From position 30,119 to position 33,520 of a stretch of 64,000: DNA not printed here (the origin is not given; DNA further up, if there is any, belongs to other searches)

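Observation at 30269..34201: Orphan NRPS-like A-T-TE enzyme whose adenylation domain is a full-length acetoacetyl-CoA-synthetase homolog, paired with a dedicated Sfp-type PPTase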

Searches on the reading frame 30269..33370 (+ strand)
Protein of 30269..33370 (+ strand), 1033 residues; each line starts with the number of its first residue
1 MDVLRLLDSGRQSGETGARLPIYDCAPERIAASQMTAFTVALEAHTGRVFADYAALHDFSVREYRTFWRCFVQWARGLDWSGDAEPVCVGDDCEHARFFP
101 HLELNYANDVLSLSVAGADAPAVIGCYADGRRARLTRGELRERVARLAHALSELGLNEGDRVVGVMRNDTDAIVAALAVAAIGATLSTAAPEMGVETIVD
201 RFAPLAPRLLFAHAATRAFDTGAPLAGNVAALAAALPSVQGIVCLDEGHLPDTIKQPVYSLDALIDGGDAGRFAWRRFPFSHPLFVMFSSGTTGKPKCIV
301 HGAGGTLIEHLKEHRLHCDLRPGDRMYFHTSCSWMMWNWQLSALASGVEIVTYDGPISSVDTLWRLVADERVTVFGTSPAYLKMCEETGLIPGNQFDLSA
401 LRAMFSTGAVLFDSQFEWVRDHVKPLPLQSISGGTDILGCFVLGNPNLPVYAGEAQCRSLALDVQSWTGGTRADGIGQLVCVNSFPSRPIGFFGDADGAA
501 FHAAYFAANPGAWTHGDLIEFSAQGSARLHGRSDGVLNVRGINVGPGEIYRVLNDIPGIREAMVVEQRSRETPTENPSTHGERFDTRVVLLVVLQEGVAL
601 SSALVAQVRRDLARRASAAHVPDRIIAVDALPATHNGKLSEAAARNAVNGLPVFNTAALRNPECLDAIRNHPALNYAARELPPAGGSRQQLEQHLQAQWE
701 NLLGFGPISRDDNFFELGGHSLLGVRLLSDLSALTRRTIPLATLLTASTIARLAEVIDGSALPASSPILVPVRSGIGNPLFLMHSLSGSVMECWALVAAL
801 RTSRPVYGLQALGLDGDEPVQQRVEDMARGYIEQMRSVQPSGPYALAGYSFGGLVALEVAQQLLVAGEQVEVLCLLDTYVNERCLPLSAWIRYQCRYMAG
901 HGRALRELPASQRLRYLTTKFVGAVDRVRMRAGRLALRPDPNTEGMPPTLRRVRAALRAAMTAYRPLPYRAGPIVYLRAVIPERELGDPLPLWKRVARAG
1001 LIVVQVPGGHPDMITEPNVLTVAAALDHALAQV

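Call 5: search_protein_families(library=pfam, proteins=[window:30269-33370:+], max_evalue=0.01)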
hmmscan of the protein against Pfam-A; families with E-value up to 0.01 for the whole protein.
window:30269-33370:+ (1033 aa): 6 families
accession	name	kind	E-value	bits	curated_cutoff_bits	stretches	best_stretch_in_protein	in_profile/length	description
PF00501.34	AMP-binding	-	2e-40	139.2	29.9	1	118-443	9-330/384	AMP-binding enzyme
PF00975.26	Thioesterase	-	2.1e-23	84.2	26.4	1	779-1018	2-214/226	Thioesterase domain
PF00550.31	PP-binding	-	2.2e-09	37.9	20.8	1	695-757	3-67/67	Phosphopantetheine attachment site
PF12697.13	Abhydrolase_6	-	3.6e-08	34.8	26.3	1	782-1017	3-211/217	Alpha/beta hydrolase family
PF13193.12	AMP-binding_C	-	8.9e-06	27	24.5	1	584-638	22-76/76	AMP-binding enzyme C-terminal domain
PF16177.11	ACAS_N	-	0.00059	20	27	1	53-107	1-52/55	Acetyl-coenzyme A synthetase N-terminus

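Call 6: search_protein_families(library=ncbifam, proteins=[window:30269-33370:+], max_evalue=0.01)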
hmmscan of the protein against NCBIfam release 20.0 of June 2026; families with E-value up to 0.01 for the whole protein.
window:30269-33370:+ (1033 aa): 81 families (the best 25 are shown)
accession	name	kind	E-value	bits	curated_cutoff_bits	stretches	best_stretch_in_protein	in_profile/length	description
NF002937.0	PRK03584.1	subfamily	1.2e-195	651.5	639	1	24-673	9-653/657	acetoacetate--CoA ligase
TIGR01217.1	ac_ac_CoA_syn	equivalog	1.4e-177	591.8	520.9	1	24-670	8-646/652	acetoacetate--CoA ligase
NF001208.0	PRK00174.1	subfamily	5.7e-52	176.9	657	1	43-671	19-644/649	acetate--CoA ligase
TIGR02188.1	Ac_CoA_lig_AcsA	equivalog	4e-50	170.7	724.95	1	51-670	5-628/629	acetate--CoA ligase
NF007605.2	PRK10252.1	equivalog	8e-35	119.7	2400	1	281-882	594-1170/1292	enterobactin non-ribosomal peptide synthetase EntF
NF004837.0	PRK06187.1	subfamily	3.2e-34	118.1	476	2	130-414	31-301/531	long-chain-fatty-acid--CoA ligase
NF003313.0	PRK04319.1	equivalog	1.7e-29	102.5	729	1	128-640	68-553/574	acetate--CoA ligase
NF007815.0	PRK10524.1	equivalog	3.7e-29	101.8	955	1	52-670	3-625/629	propionate--CoA ligase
TIGR02316.1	propion_prpE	equivalog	4.2e-28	98.3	827.4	1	52-670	2-624/628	propionate--CoA ligase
TIGR01733.1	AA-adenyl-dom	subfamily_domain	2e-26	92.7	317.4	2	138-424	3-260/409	amino acid adenylation domain-containing protein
NF004814.0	PRK06164.1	equivalog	3e-26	92.1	677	1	131-637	32-516/540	acyl-CoA synthetase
NF053567.1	HBDA_AROS1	equivalog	5.2e-24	84.5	1000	1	134-645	39-516/523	3-hydroxybenzoate--CoA ligase HbdA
NF005863.0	PRK07798.1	subfamily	8e-24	84.1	543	1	119-645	19-528/540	acyl-CoA synthetase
NF005801.1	PRK07656.1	equivalog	1.5e-23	83.2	657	1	132-639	24-494/500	FadD3 family acyl-CoA ligase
NF041803.1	NRPS_SolG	exception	2.7e-22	78.2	2200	1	512-755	946-1153/1163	solanimycin non-ribosomal peptide synthetase SolG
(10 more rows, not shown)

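Call 7: search_solved_structures(query=window:30269-33370:+, max_evalue=0.001)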
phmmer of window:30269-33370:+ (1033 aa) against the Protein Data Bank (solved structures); distinct sequences matched with E-value up to 0.001: 144 (the best 60 are shown).
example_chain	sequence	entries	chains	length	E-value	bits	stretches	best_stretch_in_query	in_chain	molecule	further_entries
4wd1_A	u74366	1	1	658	4.4e-123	415.3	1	21-657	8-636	Acetoacetate-CoA ligase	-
4zxh_A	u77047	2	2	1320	1e-39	139.3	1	688-1028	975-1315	ABBFA_003403 | Tyrocidine synthetase 3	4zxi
5ja1_A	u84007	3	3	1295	2.3e-37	131.5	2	690-882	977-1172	Enterobactin synthase component F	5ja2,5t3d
8rpk_A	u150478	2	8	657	1e-29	106.2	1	47-655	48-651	Acetate--CoA ligase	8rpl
2p20_A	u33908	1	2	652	7.7e-29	103.3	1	117-662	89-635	Acetyl-coenzyme A synthetase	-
2p2m_A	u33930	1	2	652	2.7e-28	101.5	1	117-662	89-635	Acetyl-coenzyme A synthetase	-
5jrh_A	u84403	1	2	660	3.5e-28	101.1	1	117-662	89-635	Acetyl-coenzyme A synthetase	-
2p2f_A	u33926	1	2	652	3.5e-28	101.1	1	117-662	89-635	Acetyl-coenzyme A synthetase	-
2p2b_A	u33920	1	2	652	3.6e-28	101.1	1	117-662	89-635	Acetyl-coenzyme A synthetase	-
2p2q_A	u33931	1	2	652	3.7e-28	101.1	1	117-662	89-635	Acetyl-coenzyme A synthetase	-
2p2j_A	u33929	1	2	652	2.3e-27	98.4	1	117-650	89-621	Acetyl-coenzyme A synthetase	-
1pg3_A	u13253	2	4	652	3.8e-27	97.7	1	117-662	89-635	acetyl-CoA synthetase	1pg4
7kds_A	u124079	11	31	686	5.5e-26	93.9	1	53-668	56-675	Acetyl-coenzyme A synthetase 2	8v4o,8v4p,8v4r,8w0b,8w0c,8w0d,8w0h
2roq_A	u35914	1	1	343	5.8e-25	90.5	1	690-882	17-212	Enterobactin synthetase component F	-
3tej_A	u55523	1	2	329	1e-24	89.6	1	692-882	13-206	Enterobactin synthase component F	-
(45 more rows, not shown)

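Call 8: find_homologous_proteins(query=window:30269-33370:+, max_evalue=1e-20)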
Query window:30269-33370:+ (1033 aa): 7612 proteins with E <= 1e-20 among 8000 candidates; the best 120 are listed.
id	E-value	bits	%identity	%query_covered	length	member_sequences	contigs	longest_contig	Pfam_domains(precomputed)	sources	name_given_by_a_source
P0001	0.0e+0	2334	99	100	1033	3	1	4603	PF00550.32,PF12697.14,PF00501.35,PF00975.27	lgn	-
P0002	0.0e+0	2121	89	99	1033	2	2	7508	PF00550.32,PF12697.14,PF00501.35,PF00975.27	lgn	-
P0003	0.0e+0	2117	89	100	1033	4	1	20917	PF00550.32,PF12697.14,PF00501.35,PF00975.27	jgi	jgi:acetoacetyl-CoA synthetase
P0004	0.0e+0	1729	73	100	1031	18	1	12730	PF00550.32,PF12697.14,PF00501.35,PF00561.27,PF00975.27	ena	-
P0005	0.0e+0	1709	73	98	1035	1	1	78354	PF00550.32,PF00501.35,PF00975.27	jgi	jgi:acetoacetyl-CoA synthetase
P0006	0.0e+0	1696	72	100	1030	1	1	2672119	PF00550.32,PF00501.35,PF00975.27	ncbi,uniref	ncbi:acetoacetate--CoA ligase [Cupriavidus sp. TMH.W2]|uniref:acetoacetate--CoA ligase n=1 Tax=Cupri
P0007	0.0e+0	1693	73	100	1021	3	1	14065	PF00550.32,PF00501.35,PF00975.27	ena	-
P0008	0.0e+0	1688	73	98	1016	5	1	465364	PF16177.12,PF00550.32,PF00501.35,PF00975.27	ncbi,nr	ncbi:acetoacetate--CoA ligase [Paraburkholderia panacisoli]|nr:acetoacetate--CoA ligase [Paraburkhol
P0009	0.0e+0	1687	72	100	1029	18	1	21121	PF00550.32,PF00501.35,PF00975.27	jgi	jgi:acetoacetyl-CoA synthetase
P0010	0.0e+0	1685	71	100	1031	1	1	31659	PF00550.32,PF00501.35,PF00975.27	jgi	jgi:acetoacetyl-CoA synthetase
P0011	0.0e+0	1682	72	100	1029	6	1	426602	PF00550.32,PF12697.14,PF00501.35,PF00975.27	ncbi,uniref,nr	ncbi:acetoacetate--CoA ligase (plasmid) [Cupriavidus necator]|uniref:Acetoacetate--CoA ligase n=1 Ta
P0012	0.0e+0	1681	73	98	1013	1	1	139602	PF00550.32,PF12697.14,PF00501.35,PF00975.27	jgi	-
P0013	0.0e+0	1672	71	100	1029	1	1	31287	PF00550.32,PF00501.35,PF00561.27,PF00975.27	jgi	-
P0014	0.0e+0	1667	71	100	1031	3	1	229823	PF16177.12,PF00550.32,PF00501.35,PF00561.27,PF00975.27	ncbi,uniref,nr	ncbi:acetoacetate--CoA ligase [Cupriavidus necator]|uniref:acetoacetate--CoA ligase n=1 Tax=Cupriavi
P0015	0.0e+0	1663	71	100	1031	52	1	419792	PF00550.32,PF00501.35,PF00561.27,PF00975.27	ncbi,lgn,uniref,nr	ncbi:acetoacetate--CoA ligase [Cupriavidus alkaliphilus]|uniref:acetoacetate--CoA ligase n=1 Tax=Cup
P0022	0.0e+0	1645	70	100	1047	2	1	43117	PF16177.12,PF00550.32,PF00501.35,PF00975.27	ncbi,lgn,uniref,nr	ncbi:acetoacetate--CoA ligase [Paraburkholderia sp. UYCP14C]|uniref:acetoacetate--CoA ligase n=1 Tax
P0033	0.0e+0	1622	69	100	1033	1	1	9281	PF00550.32,PF00501.35,PF13193.13,PF00975.27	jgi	jgi:acetoacetyl-CoA synthetase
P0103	0.0e+0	1445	63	98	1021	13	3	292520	PF00550.32,PF00501.35,PF00975.27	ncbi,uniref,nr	ncbi:Acetoacetyl-CoA synthetase [Caballeronia glathei]|uniref:Acetoacetyl-CoA synthase n=1 Tax=Cabal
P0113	0.0e+0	1428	62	99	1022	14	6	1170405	PF16177.12,PF00550.32,PF00501.35,PF00561.27,PF00975.27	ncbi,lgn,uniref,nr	ncbi:acetoacetate--CoA ligase [Caballeronia sp. LZ019]|uniref:acetoacetate--CoA ligase n=1 Tax=Cabal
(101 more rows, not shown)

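Call 11: find_related_loci(query=A1, collection=genome_contigs, flank=10000)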
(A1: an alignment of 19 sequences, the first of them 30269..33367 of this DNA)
Query A1 (1033 aa) in genome_contigs; peptide patterns used: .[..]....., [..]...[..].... (x = any residue, [..] = any of these).
599 stretches matched a pattern (row limit reached: there are more); 587 encode a relative of the query (tblastn E <= 1e-3); the best 80 are kept; 80 distinct loci.
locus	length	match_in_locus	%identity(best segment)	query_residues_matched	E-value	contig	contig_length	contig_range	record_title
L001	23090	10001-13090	72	1-1032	0e+0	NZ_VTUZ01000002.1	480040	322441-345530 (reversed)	Paraburkholderia panacisoli strain DCY113 contig2, whole genome shotgun sequence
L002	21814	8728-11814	72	1-1031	0e+0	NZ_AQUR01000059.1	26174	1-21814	Cupriavidus neocaledonicus strain STM6070 A3AGDRAFT_scaffold_48.49_C, whole genome shotgun sequence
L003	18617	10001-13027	73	22-1032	0e+0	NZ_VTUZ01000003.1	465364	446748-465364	Paraburkholderia panacisoli strain DCY113 contig3, whole genome shotgun sequence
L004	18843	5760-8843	72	1-1032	0e+0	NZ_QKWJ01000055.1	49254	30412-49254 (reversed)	Cupriavidus lacunae strain S23 Cupriavidus_S23_55, whole genome shotgun sequence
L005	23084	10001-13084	70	1-1030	0e+0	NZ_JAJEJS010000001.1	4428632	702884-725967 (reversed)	Paraburkholderia sp. HD33-4 assembly_1, whole genome shotgun sequence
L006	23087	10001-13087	69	1-1031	0e+0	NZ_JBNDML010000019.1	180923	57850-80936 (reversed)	Paraburkholderia sp. GAS42 Ga0573056_19, whole genome shotgun sequence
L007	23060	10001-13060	71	6-1030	0e+0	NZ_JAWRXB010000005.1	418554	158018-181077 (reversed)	Paraburkholderia sp. SIMBA_030 NODE_5_length_418554_cov_60.826820, whole genome shotgun sequence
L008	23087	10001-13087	69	1-1032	0e+0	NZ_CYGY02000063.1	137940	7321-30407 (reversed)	Paraburkholderia piptadeniae strain STM7183, whole genome shotgun sequence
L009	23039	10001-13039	70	19-1033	0e+0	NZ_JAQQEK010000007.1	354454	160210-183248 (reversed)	Paraburkholderia sediminicola strain RL18-017-BIF-B 7, whole genome shotgun sequence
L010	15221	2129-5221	68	1-1032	0e+0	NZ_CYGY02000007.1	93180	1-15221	Paraburkholderia piptadeniae strain STM7183, whole genome shotgun sequence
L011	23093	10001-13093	67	1-1032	0e+0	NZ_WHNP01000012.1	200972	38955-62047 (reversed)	Paraburkholderia franconis strain CNPSo 3157 scaffold12.1, whole genome shotgun sequence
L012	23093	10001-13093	67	1-1032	0e+0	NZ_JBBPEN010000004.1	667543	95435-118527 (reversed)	Paraburkholderia diazotrophica strain JPY565 NODE_4_length_667543_cov_43.896925, whole genome shotgun sequence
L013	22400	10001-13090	66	1-1032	0e+0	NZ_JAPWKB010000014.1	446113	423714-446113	MAG: Paraburkholderia sp. isolate Chal_Metagen_Bin7 9152, whole genome shotgun sequence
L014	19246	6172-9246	67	1-1027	0e+0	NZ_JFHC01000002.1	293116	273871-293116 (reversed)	Caballeronia glathei strain DSM 50014 contig2, whole genome shotgun sequence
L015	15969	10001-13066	66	18-1027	0e+0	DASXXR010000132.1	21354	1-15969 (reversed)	MAG TPA_asm: Paraburkholderia sp. isolate SMAG_U4803 k141_2447456, whole genome shotgun sequence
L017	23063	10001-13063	64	19-1032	0e+0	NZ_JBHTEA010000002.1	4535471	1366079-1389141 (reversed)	Paraburkholderia humisilvae strain NCAIM B.02543 tig00000002, whole genome shotgun sequence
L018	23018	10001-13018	63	19-1018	0e+0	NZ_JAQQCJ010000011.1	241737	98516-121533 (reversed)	Paraburkholderia strydomiana strain RL17-347-BIE-B 11, whole genome shotgun sequence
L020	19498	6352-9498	63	19-1032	0e+0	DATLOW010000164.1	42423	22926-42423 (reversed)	MAG TPA_asm: Paraburkholderia sp. isolate SMAG_U13836 k141_2411788, whole genome shotgun sequence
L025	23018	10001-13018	63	19-1018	0e+0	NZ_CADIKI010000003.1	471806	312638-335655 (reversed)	Paraburkholderia fynbosensis strain LMG 27177 isolate LMG 27177, whole genome shotgun sequence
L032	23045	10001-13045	62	11-1033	0e+0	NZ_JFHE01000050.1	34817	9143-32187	Caballeronia grimmiae strain R27 contig50, whole genome shotgun sequence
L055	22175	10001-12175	52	15-745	0e+0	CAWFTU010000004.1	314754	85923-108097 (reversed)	MAG: uncultured proteobacterium isolate MFD09603.bin.2.107 genome assembly, contig: contig_1891, whole genome shotgun se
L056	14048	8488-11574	42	21-1033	0e+0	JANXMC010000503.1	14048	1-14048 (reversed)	MAG: Myxococcales bacterium isolate 336R_concoct_46_sub 336R_k141_944435, whole genome shotgun sequence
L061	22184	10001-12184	51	31-766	0e+0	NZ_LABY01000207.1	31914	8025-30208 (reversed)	Methylobacterium variabile strain DSM 16961 contig_207, whole genome shotgun sequence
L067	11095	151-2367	48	16-757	0e+0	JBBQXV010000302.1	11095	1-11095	MAG: Polyangiales bacterium isolate Co_metawrap_2134 Cmw_2134_k141_21982559_length_11095_cov_8.0000, whole genome shotgu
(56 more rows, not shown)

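Call 17: find_encoding_contigs(protein=P0003, flank=10000, max_places=3)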
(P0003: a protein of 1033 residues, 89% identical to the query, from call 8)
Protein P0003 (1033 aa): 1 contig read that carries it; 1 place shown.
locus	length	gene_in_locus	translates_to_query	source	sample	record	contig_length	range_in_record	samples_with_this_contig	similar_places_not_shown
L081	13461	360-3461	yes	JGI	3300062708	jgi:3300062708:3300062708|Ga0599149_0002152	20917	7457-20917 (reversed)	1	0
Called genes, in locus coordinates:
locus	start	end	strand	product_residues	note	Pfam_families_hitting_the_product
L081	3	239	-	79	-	?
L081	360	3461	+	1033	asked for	PF00501:AMP-binding, PF00550:PP-binding, PF00975:Thioesterase, PF12697:Abhydrolase_6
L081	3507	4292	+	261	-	PF01648:ACPS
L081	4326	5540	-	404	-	PF13480:Acetyltransf_6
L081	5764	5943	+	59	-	-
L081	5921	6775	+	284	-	PF13649:Methyltransf_25 (weak), PF13847:Methyltransf_31 (weak), PF08241:Methyltransf_11 (faint), PF08242:Methyltransf_12 (weak)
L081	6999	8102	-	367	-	PF00756:Esterase, PF10503:Esterase_PHB, PF20434:BD-FAE (faint), PF03959:FSH1 (faint), PF00326:Peptidase_S9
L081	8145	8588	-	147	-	PF17723:RHH_8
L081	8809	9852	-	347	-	PF08100:Dimerisation, PF00891:Methyltransf_2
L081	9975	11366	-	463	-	PF01565:FAD_binding_4, PF08031:BBE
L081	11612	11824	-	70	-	PF06348:DUF1059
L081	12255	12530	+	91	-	PF00216:Bac_DNA_binding, PF18291:HU-HIG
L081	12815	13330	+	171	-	PF00856:SET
